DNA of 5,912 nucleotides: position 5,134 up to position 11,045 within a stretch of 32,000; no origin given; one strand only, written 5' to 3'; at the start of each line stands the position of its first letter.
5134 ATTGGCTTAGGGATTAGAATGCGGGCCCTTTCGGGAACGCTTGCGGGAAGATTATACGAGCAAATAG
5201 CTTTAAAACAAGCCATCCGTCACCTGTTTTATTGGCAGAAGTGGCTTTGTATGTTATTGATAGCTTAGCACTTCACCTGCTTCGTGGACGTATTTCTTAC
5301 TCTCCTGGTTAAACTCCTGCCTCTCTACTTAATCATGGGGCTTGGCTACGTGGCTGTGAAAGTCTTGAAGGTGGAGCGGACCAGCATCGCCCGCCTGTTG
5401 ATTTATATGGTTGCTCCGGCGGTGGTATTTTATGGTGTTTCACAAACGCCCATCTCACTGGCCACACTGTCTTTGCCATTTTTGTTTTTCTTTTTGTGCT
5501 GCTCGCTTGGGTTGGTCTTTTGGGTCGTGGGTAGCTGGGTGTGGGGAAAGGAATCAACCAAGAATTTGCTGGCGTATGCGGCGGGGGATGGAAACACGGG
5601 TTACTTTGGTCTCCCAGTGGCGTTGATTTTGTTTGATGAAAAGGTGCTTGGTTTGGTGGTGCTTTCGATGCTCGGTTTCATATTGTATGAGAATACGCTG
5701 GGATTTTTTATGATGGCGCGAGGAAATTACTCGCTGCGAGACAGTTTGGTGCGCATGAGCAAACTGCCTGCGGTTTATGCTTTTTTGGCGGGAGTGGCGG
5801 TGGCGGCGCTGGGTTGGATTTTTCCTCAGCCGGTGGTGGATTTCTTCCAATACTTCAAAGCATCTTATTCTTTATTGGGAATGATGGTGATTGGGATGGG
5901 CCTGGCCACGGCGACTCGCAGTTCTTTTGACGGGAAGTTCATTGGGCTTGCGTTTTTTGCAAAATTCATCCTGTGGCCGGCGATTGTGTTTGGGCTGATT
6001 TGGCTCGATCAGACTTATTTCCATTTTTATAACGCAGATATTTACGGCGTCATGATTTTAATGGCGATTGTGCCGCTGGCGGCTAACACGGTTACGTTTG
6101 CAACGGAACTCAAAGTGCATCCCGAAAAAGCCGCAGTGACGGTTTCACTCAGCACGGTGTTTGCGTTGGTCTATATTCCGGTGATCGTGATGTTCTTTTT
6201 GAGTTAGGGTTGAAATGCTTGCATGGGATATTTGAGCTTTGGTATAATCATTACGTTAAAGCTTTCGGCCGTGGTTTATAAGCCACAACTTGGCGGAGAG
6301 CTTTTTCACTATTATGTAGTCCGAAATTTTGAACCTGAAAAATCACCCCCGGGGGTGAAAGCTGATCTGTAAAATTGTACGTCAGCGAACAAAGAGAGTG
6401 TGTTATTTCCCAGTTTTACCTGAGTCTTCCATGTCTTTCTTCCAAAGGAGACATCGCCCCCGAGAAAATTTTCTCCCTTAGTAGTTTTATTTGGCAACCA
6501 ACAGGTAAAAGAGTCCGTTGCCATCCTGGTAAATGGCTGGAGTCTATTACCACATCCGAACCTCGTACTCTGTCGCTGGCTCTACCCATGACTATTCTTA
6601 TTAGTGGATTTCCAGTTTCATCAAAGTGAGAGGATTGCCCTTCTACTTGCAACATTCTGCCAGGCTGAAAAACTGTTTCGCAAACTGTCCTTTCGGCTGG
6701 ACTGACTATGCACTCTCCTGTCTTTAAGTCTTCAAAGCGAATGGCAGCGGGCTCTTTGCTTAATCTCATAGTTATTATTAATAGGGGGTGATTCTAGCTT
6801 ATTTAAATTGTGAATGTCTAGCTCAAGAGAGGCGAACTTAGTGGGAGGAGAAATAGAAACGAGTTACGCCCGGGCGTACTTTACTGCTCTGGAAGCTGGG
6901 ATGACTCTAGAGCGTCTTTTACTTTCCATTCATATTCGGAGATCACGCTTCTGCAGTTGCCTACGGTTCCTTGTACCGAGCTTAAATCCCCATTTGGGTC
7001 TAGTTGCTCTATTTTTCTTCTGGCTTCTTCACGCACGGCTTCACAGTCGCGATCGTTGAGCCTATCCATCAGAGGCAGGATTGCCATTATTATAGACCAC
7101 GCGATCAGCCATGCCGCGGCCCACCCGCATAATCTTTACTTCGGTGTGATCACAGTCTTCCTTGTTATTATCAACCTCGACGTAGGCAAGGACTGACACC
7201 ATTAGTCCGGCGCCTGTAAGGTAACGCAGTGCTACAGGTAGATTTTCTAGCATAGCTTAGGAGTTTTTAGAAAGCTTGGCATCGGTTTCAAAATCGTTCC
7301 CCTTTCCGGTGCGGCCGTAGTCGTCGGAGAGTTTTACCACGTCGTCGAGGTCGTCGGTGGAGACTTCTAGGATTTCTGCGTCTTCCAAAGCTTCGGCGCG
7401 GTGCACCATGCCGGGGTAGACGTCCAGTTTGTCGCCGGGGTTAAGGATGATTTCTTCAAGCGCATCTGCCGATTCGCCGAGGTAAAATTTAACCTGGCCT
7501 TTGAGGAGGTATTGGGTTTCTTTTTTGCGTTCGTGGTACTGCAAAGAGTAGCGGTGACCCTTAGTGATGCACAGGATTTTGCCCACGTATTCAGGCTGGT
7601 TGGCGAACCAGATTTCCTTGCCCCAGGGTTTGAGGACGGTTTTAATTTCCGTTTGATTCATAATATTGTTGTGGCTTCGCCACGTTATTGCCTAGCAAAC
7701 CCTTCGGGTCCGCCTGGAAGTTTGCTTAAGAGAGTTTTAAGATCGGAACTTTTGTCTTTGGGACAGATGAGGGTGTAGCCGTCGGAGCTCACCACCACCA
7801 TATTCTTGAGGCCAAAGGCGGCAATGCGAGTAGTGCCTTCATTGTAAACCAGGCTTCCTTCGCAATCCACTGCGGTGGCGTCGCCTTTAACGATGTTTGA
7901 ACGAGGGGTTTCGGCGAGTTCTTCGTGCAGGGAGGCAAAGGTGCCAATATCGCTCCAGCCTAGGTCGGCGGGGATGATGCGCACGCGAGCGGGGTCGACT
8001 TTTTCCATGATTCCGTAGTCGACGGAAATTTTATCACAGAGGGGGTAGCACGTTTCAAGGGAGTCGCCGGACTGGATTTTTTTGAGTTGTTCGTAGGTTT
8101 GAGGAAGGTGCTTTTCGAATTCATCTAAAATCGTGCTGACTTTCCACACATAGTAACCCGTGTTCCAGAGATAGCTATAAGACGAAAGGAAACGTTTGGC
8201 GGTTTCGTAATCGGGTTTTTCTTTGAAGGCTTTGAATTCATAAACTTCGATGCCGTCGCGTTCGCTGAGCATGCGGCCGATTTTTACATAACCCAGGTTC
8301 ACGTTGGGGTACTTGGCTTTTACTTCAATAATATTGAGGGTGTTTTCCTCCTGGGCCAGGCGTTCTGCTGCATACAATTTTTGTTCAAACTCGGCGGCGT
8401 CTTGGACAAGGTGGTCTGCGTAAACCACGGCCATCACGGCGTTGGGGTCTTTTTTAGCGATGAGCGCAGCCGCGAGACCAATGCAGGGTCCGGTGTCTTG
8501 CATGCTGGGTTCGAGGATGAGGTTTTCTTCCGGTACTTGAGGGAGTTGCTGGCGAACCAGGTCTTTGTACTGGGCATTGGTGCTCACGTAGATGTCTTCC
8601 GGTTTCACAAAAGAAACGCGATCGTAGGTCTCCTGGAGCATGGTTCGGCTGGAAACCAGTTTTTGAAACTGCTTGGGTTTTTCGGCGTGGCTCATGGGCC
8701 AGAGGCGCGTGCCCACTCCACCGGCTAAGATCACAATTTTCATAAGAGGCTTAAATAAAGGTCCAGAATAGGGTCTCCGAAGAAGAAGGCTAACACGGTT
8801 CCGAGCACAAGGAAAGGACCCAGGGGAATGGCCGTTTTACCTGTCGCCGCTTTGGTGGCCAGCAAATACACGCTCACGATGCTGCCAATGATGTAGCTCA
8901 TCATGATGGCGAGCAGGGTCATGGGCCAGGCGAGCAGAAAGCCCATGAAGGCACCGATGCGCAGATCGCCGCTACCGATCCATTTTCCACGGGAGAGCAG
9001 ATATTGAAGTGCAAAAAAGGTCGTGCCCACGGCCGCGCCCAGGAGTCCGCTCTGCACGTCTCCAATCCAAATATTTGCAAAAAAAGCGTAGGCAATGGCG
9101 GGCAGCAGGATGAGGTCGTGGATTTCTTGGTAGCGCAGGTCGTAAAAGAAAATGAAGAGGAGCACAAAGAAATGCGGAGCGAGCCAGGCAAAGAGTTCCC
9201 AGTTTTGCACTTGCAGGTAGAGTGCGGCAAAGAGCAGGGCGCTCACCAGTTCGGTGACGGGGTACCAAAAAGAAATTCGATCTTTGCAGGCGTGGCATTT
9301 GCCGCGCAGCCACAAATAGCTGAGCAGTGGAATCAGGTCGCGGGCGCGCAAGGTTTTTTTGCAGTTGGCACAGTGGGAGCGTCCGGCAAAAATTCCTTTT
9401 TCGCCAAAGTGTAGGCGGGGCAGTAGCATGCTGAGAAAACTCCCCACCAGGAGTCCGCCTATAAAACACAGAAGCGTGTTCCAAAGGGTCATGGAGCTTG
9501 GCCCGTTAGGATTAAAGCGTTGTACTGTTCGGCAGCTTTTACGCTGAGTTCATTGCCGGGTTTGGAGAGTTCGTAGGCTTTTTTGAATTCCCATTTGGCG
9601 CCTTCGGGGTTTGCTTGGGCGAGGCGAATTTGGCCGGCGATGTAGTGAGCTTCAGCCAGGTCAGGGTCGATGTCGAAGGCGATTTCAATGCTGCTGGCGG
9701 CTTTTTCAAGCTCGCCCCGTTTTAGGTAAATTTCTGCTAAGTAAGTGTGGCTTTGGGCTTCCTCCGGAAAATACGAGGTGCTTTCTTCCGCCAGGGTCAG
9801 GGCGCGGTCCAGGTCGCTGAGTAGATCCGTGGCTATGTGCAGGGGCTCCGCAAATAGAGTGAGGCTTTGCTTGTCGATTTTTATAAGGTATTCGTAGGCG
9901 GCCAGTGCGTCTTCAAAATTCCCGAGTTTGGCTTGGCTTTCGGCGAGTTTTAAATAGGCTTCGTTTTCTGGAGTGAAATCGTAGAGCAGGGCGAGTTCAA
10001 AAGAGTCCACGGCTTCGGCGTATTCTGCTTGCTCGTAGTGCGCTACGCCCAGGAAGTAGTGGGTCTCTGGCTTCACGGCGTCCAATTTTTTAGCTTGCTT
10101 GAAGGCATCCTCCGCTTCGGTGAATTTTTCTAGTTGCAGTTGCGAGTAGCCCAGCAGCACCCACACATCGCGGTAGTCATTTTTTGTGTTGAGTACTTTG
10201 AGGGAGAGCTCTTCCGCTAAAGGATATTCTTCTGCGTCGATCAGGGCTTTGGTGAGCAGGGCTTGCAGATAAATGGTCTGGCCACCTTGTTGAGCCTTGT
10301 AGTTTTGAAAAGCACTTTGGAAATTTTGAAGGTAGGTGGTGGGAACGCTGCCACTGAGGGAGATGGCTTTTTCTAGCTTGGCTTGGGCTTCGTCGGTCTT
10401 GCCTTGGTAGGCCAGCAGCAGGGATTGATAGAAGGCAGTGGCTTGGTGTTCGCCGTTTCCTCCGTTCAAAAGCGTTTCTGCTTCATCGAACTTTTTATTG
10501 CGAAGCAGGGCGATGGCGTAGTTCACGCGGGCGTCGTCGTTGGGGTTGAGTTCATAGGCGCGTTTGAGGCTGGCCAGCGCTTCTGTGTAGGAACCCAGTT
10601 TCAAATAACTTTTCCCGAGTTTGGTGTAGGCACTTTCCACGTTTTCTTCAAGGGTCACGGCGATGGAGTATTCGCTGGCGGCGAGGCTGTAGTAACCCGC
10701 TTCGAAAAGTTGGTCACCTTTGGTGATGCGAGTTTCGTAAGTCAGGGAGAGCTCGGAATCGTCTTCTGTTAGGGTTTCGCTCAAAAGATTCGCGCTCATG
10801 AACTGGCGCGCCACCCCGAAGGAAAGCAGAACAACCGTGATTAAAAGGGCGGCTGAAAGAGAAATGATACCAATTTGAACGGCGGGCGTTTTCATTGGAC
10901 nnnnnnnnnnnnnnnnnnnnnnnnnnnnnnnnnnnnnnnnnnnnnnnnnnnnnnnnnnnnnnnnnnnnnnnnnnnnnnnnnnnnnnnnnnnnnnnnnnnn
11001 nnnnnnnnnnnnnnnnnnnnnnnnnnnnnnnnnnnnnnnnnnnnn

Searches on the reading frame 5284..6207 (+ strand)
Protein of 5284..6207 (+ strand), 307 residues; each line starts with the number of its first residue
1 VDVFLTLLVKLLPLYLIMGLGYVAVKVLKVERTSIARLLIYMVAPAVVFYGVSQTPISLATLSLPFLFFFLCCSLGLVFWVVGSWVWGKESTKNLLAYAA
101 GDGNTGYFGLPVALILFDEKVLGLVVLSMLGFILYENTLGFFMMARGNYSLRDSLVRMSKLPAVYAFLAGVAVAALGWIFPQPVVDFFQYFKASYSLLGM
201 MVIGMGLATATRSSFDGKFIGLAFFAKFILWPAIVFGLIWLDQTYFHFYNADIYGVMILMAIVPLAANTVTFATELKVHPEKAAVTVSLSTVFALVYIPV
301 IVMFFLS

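Call 6: search_protein_families(library=pfam, proteins=[window:5284-6207:+], max_evalue=0.01)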
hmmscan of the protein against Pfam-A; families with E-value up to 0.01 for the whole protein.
window:5284-6207:+ (307 aa): 2 families
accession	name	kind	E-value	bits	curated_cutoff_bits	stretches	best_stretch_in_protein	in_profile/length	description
PF03547.23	Mem_trans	-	1.4e-14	53.9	25.7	2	8-149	3-153/343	Membrane transport protein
PF01758.21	SBF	-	3.1e-06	27.4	24.3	1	201-306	7-115/191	Sodium Bile acid symporter family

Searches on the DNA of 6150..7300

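Call 71: search_rna_families(source=window, start=6150, end=7300, threshold=evalue, max_evalue=1)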
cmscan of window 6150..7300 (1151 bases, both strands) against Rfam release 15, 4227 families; matches with E-value up to 1: 0.
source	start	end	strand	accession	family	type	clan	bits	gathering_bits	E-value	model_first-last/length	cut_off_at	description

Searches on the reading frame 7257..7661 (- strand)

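Call 70: search_protein_families(library=pfam, proteins=[window:7257-7661:-], max_evalue=1)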
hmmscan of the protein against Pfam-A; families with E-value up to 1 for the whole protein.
window:7257-7661:- (134 aa): 10 families
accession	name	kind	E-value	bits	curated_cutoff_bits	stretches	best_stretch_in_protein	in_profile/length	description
PF07883.17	Cupin_2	-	1.3e-05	25.2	27.2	1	31-98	4-67/70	Cupin domain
PF01050.24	MannoseP_isomer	-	0.0003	21.4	23.6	1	6-91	9-89/116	Mannose-6-phosphate isomerase C-terminal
PF08007.18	JmjC_2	-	0.0057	16.6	22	1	53-101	70-116/127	JmjC domain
PF07385.18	Lyx_isomer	-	0.039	13.6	20.8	0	65-107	150-195/222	D-lyxose isomerase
PF09313.17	DUF1971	-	0.046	14.2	23.1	1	52-95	31-76/80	Domain of unknown function (DUF1971)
PF00190.28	Cupin_1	-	0.057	13.4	22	1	32-101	40-111/151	Cupin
PF19103.5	DUF5790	-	0.061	14.4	26.8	0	85-111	77-103/126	Family of unknown function (DUF5790)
PF02311.25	AraC_binding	-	0.083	13.1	21.1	1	36-94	14-66/135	AraC-like ligand binding domain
PF05899.18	Cupin_3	-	0.13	12.4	23.5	1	39-92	20-67/74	EutQ-like cupin domain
PF00027.35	cNMP_binding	-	0.17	12.3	27.5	0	85-109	62-86/89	Cyclic nucleotide-binding domain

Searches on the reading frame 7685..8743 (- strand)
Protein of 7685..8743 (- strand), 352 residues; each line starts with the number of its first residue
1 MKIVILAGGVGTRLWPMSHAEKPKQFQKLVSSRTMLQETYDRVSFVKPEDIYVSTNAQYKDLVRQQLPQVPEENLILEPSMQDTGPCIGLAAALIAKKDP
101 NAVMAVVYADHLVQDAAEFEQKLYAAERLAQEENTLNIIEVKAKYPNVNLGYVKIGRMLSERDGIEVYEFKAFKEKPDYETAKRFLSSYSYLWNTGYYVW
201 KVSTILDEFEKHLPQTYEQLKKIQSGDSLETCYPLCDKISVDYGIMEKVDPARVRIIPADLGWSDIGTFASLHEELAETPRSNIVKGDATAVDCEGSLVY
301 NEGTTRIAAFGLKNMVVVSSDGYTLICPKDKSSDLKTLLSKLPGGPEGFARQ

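Call 6: search_protein_families(library=pfam, proteins=[window:7685-8743:-], max_evalue=0.01)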
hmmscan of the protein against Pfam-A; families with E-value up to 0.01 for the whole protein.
window:7685-8743:- (352 aa): 3 families
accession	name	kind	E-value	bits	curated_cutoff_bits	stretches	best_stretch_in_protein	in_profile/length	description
PF00483.29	NTP_transferase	-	6.4e-35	121.3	21.2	1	3-277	2-240/245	Nucleotidyl transferase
PF12804.13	NTP_transf_3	-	3.4e-10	40.8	27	1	4-112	2-97/160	MobA-like NTP transferase domain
PF22640.1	ManC_GMP_beta-helix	-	1.6e-08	34.8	27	1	289-342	3-55/55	MannoseP isomerase/GMP-like beta-helix domain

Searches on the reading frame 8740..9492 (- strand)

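Call 6: search_protein_families(library=pfam, proteins=[window:8740-9492:-], max_evalue=0.01)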
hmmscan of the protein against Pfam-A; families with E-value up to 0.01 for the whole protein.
window:8740-9492:- (250 aa): 2 families
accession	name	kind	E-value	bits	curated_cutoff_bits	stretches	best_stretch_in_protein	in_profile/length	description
PF06750.18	A24_N_bact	-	8.3e-27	93.5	23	1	12-94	2-83/84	Bacterial Peptidase A24 N-terminal domain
PF01478.23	Peptidase_A24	-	3e-10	40.9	26.5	1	108-207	4-103/104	Type IV leader peptidase family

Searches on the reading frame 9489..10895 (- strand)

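Call 6: search_protein_families(library=pfam, proteins=[window:9489-10895:-], max_evalue=0.01)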
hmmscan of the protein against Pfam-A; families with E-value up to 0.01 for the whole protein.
window:9489-10895:- (468 aa): 22 families
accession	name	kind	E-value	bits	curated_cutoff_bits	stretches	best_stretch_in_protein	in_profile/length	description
PF07719.23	TPR_2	-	2.3e-33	112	27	5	89-120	3-34/34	Tetratricopeptide repeat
PF13432.12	TPR_16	-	4.7e-29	100.9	32.7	4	92-144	2-55/65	Tetratricopeptide repeat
PF00515.34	TPR_1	-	1.9e-25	88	27.8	3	89-120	3-34/34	Tetratricopeptide repeat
PF13181.12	TPR_8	-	6.8e-23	79.3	25.7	2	88-120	2-34/34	Tetratricopeptide repeat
PF13414.12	TPR_11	-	1.9e-20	72.7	26.8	4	94-129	1-35/42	TPR repeat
PF14559.12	TPR_19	-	1.1e-19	70.9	25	2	98-160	2-65/68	Tetratricopeptide repeat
PF12895.13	ANAPC3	-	4.3e-18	65.8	27.2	3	81-144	18-80/82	Anaphase-promoting complex, cyclosome, subunit 3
PF13428.12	TPR_14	-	5.7e-17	60.9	23.5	1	89-122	3-37/44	Tetratricopeptide repeat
PF13174.12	TPR_6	-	1.4e-13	50.9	26.3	1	312-340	1-29/33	Tetratricopeptide repeat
PF23914.1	TPR_CcmH_CycH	-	3.4e-13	50.2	42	3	90-144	53-111/158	Cytochrome c-type biogenesis protein H TPR domain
PF13424.12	TPR_12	-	1.3e-12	48.1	30.1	1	87-144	3-69/77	Tetratricopeptide repeat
PF13176.12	TPR_7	-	3.3e-11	42.8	27.9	0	89-120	1-32/36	Tetratricopeptide repeat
PF07721.20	TPR_4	-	8.8e-10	38.7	27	0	313-335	3-25/26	Tetratricopeptide repeat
PF13431.12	TPR_17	-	2.1e-09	37.4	24.4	0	369-399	2-32/34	Tetratricopeptide repeat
PF25063.1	ARM_TT21_C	-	5.1e-07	30.2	35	1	213-297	100-185/209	Tetratricopeptide repeat protein 21 C-terminal ARM domain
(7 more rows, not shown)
